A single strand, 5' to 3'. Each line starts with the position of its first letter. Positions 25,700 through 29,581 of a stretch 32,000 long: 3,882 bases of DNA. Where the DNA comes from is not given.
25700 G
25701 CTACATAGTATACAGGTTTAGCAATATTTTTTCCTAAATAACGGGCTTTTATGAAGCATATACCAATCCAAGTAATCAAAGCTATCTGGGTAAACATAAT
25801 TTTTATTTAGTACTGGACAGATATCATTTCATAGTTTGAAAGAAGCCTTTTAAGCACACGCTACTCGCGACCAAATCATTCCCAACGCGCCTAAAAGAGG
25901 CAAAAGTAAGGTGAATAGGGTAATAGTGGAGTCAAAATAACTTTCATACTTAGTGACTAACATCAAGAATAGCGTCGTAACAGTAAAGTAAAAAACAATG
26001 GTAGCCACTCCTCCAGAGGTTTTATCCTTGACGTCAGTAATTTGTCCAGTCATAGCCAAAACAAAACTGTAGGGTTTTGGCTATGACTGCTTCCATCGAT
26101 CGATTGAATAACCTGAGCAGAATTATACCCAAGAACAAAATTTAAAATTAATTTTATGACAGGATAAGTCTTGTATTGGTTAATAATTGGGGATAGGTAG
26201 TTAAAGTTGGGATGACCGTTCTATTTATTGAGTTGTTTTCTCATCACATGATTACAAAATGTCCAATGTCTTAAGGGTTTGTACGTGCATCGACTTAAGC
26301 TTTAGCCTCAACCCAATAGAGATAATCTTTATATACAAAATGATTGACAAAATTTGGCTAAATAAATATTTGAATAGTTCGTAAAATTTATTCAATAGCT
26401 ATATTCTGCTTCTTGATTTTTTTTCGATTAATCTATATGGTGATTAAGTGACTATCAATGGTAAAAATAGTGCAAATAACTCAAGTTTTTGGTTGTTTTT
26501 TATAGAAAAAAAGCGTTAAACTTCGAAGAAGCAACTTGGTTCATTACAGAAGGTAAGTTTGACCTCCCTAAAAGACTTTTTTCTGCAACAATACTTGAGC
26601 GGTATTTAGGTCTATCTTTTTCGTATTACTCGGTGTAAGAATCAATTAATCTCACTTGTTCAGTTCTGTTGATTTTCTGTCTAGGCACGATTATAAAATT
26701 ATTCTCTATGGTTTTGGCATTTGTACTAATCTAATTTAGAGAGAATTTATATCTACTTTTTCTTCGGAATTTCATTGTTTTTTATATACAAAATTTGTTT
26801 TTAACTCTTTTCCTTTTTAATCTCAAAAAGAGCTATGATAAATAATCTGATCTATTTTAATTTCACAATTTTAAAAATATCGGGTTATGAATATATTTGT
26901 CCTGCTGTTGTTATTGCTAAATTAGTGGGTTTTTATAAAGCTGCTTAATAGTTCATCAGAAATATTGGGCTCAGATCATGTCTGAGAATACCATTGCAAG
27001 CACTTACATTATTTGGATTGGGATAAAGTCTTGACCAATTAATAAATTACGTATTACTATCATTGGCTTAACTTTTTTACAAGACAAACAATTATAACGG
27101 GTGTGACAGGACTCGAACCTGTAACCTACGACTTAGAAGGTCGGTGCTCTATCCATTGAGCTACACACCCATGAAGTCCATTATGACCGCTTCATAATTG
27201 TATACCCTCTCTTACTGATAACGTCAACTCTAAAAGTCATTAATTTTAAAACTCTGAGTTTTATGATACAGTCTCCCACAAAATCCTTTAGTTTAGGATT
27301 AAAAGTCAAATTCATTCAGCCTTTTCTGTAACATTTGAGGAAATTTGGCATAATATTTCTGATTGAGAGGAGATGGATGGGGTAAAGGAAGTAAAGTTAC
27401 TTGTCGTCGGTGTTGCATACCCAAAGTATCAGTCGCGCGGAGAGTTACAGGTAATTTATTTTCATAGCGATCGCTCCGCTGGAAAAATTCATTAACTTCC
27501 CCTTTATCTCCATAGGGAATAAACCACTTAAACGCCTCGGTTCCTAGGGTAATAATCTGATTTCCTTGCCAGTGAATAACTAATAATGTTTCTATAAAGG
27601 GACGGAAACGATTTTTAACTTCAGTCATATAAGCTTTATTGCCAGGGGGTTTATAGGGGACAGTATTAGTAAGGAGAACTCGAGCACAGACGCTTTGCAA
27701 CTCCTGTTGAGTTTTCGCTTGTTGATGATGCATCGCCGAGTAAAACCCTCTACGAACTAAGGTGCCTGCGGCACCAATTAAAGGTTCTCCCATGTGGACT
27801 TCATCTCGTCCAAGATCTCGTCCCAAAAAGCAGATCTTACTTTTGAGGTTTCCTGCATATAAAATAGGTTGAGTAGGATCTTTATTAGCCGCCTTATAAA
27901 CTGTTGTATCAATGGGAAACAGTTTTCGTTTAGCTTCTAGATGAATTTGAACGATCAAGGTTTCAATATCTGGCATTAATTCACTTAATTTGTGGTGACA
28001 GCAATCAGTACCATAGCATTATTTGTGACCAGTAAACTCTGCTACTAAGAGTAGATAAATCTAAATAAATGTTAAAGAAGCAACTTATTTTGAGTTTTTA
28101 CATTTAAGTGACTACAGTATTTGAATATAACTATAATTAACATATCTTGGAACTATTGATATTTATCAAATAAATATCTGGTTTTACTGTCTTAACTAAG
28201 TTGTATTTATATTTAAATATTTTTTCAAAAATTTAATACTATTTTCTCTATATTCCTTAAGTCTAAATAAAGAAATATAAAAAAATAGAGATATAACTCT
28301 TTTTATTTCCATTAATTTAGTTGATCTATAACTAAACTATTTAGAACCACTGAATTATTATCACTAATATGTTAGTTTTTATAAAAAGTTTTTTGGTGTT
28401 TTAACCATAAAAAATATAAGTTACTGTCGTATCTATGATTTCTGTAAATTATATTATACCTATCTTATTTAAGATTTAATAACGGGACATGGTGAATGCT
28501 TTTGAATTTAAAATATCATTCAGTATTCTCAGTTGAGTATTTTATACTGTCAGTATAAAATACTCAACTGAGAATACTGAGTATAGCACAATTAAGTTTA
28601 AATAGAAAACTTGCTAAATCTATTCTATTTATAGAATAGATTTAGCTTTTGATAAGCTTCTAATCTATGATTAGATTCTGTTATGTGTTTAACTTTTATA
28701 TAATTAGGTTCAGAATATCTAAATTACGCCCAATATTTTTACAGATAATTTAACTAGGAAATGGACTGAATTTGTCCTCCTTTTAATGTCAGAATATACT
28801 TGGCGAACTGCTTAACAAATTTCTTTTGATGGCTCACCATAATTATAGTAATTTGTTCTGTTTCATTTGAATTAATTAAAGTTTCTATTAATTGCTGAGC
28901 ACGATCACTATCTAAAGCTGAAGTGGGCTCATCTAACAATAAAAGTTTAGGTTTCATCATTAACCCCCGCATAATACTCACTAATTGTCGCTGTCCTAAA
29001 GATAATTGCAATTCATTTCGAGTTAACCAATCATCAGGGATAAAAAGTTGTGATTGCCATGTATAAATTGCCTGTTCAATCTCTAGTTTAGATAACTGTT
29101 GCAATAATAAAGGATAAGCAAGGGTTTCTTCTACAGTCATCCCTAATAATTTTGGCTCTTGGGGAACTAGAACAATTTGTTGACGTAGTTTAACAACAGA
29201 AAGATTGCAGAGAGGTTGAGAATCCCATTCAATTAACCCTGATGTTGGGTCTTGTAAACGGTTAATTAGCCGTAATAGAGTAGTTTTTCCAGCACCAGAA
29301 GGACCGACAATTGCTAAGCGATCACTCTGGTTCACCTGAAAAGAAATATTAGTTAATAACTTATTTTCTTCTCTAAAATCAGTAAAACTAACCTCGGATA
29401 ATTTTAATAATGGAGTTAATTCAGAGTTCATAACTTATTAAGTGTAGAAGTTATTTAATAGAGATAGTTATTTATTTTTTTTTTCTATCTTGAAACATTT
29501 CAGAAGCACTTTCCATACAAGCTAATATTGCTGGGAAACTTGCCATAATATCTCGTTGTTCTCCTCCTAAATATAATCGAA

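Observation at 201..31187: Excess of long, perfect, unique-sequence hairpins confined to non-coding and pseudogene DNA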

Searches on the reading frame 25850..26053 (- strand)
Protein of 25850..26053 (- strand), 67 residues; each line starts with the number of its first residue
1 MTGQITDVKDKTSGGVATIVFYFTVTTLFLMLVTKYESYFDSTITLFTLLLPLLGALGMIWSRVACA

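Call 46: search_protein_families(library=pfam, proteins=[window:25850-26053:-], max_evalue=0.01)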
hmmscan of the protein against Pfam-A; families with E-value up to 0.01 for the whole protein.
window:25850-26053:- (67 aa): 1 family
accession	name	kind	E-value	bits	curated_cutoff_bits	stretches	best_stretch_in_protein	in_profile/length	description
PF00873.25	ACR_tran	-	0.0052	15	28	1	10-58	857-905/1021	AcrB/AcrD/AcrF family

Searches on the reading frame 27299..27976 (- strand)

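Call 46: search_protein_families(library=pfam, proteins=[window:27299-27976:-], max_evalue=0.01)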
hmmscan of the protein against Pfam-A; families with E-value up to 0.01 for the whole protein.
window:27299-27976:- (225 aa): 1 family
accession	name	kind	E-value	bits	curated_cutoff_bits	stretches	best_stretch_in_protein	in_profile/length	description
PF03167.25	UDG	-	4.2e-19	69.4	24.3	1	42-223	4-140/141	Uracil DNA glycosylase superfamily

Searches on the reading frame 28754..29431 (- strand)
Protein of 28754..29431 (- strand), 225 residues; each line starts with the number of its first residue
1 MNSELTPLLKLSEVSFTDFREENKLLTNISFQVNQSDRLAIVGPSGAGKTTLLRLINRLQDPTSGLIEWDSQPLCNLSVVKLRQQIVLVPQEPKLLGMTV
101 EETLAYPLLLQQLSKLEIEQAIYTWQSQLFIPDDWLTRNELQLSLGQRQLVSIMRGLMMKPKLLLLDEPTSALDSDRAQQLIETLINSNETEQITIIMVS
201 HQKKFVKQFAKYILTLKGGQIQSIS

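Call 21: find_homologous_proteins(query=window:28754-29431:-, max_evalue=1e-40)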
Query window:28754-29431:- (225 aa): 1794 proteins with E <= 1e-40 among 8000 candidates; the best 120 are listed.
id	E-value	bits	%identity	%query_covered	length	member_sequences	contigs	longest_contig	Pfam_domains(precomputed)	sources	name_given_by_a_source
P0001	3.1e-136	470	100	100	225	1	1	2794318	PF00005.34,PF02463.26,PF13304.13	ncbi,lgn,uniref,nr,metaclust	ncbi:ABC transporter ATP-binding protein [cyanobacterium endosymbiont of Epithemia turgida]|uniref:A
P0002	1.2e-128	445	95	100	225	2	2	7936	PF00005.34,PF02463.26,PF13304.13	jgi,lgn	jgi:D-methionine transport system ATP-binding protein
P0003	6.5e-127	439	94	100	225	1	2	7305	PF00005.34,PF02463.26,PF13304.13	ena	-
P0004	1.2e-124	432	92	100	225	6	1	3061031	PF00005.34,PF02463.26,PF13304.13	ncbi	ncbi:MAG: ABC transporter ATP-binding protein [cyanobacterium endosymbiont of Rhopalodia yunnanensis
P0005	2.1e-123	428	92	100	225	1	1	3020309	PF00005.34,PF02463.26,PF13304.13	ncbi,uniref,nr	ncbi:ABC transporter ATP-binding protein [cyanobacterium endosymbiont of Rhopalodia gibberula]|unire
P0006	4.3e-120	417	89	100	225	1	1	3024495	PF00005.34,PF02463.26,PF13304.13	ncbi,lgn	ncbi:MAG: ABC transporter ATP-binding protein [cyanobacterium endosymbiont of Rhopalodia sterrenberg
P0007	5.3e-114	397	87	100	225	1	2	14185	PF00005.34,PF13304.13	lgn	-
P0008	7.2e-114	397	86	100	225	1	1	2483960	PF00005.34,PF13175.13,PF02463.26,PF13304.13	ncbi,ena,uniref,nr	ncbi:ABC transporter ATP-binding protein [Cyanobacterium sp. uoEpiScrs1]|uniref:ABC transporter ATP-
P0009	2.3e-112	392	84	100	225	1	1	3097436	PF00005.34,PF02463.26,PF13304.13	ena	-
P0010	4.9e-112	391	85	99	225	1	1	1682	PF00005.34,PF02463.26,PF13304.13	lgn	-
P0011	3.2e-104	365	79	100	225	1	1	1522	PF00005.34,PF13304.13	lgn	-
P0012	9.5e-101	354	76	100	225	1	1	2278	PF00005.34,PF13304.13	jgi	jgi:D-methionine transport system ATP-binding protein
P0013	6.8e-96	338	73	100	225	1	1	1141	PF00005.34,PF13401.13,PF02463.26,PF13304.13,PF13191.13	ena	-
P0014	7.5e-96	338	73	100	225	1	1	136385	PF00005.34,PF13304.13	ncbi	-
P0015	8.3e-89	315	66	100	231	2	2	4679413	PF00005.34,PF13304.13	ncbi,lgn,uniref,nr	ncbi:ABC transporter related [Rippkaea orientalis PCC 8801]|uniref:ABC transporter related n=1 Tax=R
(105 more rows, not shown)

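Call 22: find_encoding_contigs(protein=P0002, flank=10000, max_places=3)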
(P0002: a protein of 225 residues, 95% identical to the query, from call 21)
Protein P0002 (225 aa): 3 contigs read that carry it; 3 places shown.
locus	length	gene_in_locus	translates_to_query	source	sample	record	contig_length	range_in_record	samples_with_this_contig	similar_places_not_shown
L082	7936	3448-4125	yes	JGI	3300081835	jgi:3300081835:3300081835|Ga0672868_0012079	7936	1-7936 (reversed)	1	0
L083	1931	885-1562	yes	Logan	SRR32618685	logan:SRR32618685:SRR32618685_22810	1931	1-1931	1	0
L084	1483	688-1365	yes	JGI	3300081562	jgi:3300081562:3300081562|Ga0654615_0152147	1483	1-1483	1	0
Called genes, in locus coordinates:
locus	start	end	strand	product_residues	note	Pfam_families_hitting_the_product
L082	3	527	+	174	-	?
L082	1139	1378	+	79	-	-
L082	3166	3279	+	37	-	-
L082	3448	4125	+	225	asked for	PF02463:SMC_N (faint), PF00005:ABC_tran, PF13304:AAA_21 (weak)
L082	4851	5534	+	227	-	PF03167:UDG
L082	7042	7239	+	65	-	-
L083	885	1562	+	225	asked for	PF02463:SMC_N (faint), PF00005:ABC_tran, PF13304:AAA_21 (weak)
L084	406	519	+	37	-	-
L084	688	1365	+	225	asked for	PF02463:SMC_N (faint), PF00005:ABC_tran, PF13304:AAA_21 (weak)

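Call 23: find_encoding_contigs(protein=P0003, flank=10000, max_places=3)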
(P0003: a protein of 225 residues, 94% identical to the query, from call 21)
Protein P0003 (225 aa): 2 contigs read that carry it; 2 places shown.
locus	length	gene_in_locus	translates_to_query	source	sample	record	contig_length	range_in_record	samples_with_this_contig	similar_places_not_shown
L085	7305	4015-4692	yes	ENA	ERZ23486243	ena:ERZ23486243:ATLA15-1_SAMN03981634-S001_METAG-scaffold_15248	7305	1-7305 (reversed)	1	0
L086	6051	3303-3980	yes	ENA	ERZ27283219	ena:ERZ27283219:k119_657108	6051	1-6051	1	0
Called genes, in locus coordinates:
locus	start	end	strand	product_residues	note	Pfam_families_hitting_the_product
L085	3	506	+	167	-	?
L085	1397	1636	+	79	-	-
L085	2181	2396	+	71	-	-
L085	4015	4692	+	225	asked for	PF02463:SMC_N (faint), PF00005:ABC_tran, PF13304:AAA_21 (faint)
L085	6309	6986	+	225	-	PF03167:UDG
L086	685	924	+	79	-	-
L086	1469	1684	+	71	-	-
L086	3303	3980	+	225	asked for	PF02463:SMC_N (faint), PF00005:ABC_tran, PF13304:AAA_21 (faint)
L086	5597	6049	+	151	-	?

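Call 24: find_encoding_contigs(protein=P0004, flank=10000, max_places=2)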
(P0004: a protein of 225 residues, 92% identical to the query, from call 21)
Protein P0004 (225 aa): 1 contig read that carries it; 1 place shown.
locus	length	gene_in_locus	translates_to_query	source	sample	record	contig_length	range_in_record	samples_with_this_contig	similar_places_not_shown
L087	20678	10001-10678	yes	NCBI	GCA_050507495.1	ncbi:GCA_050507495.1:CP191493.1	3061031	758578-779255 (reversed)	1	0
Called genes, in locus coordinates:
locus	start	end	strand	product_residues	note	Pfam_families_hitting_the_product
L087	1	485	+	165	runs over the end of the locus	PF13239:2TM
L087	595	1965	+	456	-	PF05128:DUF697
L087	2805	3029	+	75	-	-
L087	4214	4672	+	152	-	PF00731:AIRC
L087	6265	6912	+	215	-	PF01330:RuvA_N, PF14520:HHH_5, PF07499:RuvA_C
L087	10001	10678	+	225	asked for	PF02463:SMC_N (faint), PF00005:ABC_tran, PF13304:AAA_21 (faint)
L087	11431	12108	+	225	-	PF03167:UDG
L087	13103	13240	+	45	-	-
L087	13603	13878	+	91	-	PF00873:ACR_tran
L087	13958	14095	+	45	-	-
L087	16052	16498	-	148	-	-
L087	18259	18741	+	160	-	PF00032:Cytochrom_B_C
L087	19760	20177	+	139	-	PF05833:NFACT_N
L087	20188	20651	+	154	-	PF05833:NFACT_N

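Call 25: find_encoding_contigs(protein=P0005, flank=10000, max_places=2)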
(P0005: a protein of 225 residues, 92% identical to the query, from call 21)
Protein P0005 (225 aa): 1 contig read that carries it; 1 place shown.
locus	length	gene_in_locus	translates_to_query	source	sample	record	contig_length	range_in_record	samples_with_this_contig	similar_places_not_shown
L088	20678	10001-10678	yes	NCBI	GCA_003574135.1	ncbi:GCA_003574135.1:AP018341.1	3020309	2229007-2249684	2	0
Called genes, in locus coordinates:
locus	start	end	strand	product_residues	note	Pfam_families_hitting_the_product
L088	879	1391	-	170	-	PF00719:Pyrophosphatase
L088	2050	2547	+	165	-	PF13239:2TM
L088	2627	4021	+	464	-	PF05128:DUF697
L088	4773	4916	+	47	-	-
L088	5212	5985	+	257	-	PF00731:AIRC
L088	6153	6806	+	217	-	PF01330:RuvA_N, PF14520:HHH_5, PF07499:RuvA_C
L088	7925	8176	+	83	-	-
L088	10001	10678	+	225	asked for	PF02463:SMC_N (faint), PF00005:ABC_tran, PF13304:AAA_21 (faint)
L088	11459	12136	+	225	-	PF03167:UDG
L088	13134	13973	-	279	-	PF00924:MS_channel_2nd, PF21082:MS_channel_3rd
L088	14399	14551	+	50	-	PF00873:ACR_tran (weak)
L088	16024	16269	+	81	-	-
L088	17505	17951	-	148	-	-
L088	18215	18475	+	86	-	-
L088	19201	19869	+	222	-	PF00033:Cytochrome_B, PF13631:Cytochrom_B_N_2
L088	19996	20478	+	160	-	PF00032:Cytochrom_B_C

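Call 36: find_encoding_contigs(protein=P0001, flank=10000, max_places=3)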
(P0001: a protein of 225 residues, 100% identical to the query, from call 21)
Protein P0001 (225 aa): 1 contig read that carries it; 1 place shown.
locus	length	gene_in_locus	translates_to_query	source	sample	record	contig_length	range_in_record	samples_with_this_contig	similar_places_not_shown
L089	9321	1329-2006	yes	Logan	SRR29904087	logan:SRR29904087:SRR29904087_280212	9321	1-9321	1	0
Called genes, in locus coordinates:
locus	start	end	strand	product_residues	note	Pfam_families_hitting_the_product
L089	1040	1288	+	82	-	-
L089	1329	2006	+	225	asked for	PF02463:SMC_N (faint), PF00005:ABC_tran, PF13304:AAA_21 (weak)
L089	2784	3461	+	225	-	PF03167:UDG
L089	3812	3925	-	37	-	-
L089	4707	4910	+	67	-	-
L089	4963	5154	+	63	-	-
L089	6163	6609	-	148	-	-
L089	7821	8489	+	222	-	PF00033:Cytochrome_B, PF13631:Cytochrom_B_N_2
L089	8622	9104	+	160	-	PF00032:Cytochrom_B_C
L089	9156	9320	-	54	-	?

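Call 57: find_homologous_proteins(query=L088:2627-4021:+, max_evalue=1e-80)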
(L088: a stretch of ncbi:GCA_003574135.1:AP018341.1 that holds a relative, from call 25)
Query L088:2627-4021:+ (464 aa): 1525 proteins with E <= 1e-80 among 8000 candidates; the best 120 are listed.
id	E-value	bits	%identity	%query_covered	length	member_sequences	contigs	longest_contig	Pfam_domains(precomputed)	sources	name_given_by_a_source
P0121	2.5e-270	915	92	100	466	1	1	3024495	PF05128.18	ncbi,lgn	ncbi:MAG: YcjF family protein [cyanobacterium endosymbiont of Rhopalodia sterrenbergii]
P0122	6.2e-266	900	91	100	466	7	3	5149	PF05128.18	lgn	-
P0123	8.0e-266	900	90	100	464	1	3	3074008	PF05128.18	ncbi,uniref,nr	ncbi:MAG: YcjF family protein [cyanobacterium endosymbiont of Rhopalodia musculus]|uniref:YcjF famil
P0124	1.9e-254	862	88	100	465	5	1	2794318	PF05128.18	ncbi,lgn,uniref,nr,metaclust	ncbi:YcjF family protein [cyanobacterium endosymbiont of Epithemia turgida]|uniref:YcjF family prote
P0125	1.2e-239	814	81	100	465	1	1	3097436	PF05128.18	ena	-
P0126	2.6e-239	813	81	100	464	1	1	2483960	PF05128.18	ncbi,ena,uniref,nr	ncbi:YcjF family protein [Cyanobacterium sp. uoEpiScrs1]|uniref:YcjF family protein n=1 Tax=Cyanobac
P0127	3.5e-234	796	80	100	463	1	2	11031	PF05128.18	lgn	-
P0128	8.9e-216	735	73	100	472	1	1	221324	PF05128.18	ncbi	-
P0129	7.1e-169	581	58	100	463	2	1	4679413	PF05128.18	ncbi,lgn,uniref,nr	ncbi:conserved hypothetical protein [Rippkaea orientalis PCC 8801]|uniref:DUF697 domain-containing p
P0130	1.3e-161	557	56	99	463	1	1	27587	PF05128.18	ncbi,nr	ncbi:MAG TPA: hypothetical protein DCF68_06495 [Cyanothece sp. UBA12306]|nr:hypothetical protein [Cy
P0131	1.9e-158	546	55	100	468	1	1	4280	PF05128.18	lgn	-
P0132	7.7e-157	541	55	100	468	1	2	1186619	PF05128.18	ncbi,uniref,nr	ncbi:slr1306 family protein [Aphanothece sacrum]|uniref:GTP-binding protein n=1 Tax=Aphanothece sacr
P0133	5.6e-152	525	54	100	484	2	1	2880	PF05128.18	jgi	jgi:GTPase SAR1 family protein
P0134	4.9e-151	522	52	100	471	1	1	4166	PF05128.18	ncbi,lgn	-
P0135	5.8e-150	518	52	100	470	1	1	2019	PF05128.18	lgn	-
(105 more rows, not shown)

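Call 58: find_encoding_contigs(protein=P0124, flank=10000, max_places=4)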
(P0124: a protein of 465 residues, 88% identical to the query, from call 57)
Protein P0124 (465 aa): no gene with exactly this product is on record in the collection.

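Call 59: find_encoding_contigs(protein=P0126, flank=10000, max_places=1)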
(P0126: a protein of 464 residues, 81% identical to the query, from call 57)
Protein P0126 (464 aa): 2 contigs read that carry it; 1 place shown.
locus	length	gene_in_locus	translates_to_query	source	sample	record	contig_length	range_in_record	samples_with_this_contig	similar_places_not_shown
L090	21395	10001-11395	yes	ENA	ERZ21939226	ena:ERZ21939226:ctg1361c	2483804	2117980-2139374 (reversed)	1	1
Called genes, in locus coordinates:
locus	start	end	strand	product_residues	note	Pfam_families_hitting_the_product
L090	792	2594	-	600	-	PF00696:AA_kinase, PF01842:ACT (weak), PF13840:ACT_7, PF01842:ACT (weak), PF22468:ACT_9, PF01842:ACT (weak), PF13840:ACT_7, PF22468:ACT_9, +2 more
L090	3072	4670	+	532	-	PF01676:Metalloenzyme, PF06415:iPGM_N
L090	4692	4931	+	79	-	PF03840:SecG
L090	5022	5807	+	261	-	-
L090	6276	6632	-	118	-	PF10664:NdhM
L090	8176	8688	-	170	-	PF00719:Pyrophosphatase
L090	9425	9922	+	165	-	PF13239:2TM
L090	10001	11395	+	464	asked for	PF05128:DUF697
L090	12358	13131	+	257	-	PF00731:AIRC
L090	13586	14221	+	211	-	PF01330:RuvA_N, PF14520:HHH_5, PF07499:RuvA_C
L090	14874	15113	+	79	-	-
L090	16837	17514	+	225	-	PF02463:SMC_N (faint), PF13175:AAA_15 (faint), PF00005:ABC_tran, PF13304:AAA_21 (faint)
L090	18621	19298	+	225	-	PF03167:UDG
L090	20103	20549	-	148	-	-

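Call 60: find_encoding_contigs(protein=P0129, flank=10000, max_places=1)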
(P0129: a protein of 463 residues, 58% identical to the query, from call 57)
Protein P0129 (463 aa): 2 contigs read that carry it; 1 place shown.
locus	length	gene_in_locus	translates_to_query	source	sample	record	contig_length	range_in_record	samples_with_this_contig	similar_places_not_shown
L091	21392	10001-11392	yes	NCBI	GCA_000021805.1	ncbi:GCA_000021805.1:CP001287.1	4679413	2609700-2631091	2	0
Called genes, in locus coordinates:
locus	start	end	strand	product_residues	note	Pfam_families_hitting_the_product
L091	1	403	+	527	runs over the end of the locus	-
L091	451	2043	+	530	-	PF02366:PMT, PF13231:PMT_2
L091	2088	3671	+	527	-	PF02517:Rce1-like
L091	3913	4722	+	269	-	-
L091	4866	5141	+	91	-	PF02325:CCB3_YggT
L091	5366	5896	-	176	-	PF07963:N_methyl, PF16734:Pilin_GH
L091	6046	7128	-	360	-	PF01594:AI-2E_transport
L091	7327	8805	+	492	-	PF03816:LytR_cpsA_psr, PF13399:LytR_C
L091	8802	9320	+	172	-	PF13599:Pentapeptide_4, PF13576:Pentapeptide_3 (faint), PF00805:Pentapeptide (weak)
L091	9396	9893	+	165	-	PF13239:2TM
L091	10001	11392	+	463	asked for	PF05128:DUF697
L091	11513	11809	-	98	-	-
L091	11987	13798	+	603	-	PF00009:GTP_EFTU, PF03144:GTP_EFTU_D2, PF14492:EFG_III (faint), PF00679:EFG_C, PF06421:LepA_C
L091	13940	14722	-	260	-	-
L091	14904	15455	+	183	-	PF01789:PsbP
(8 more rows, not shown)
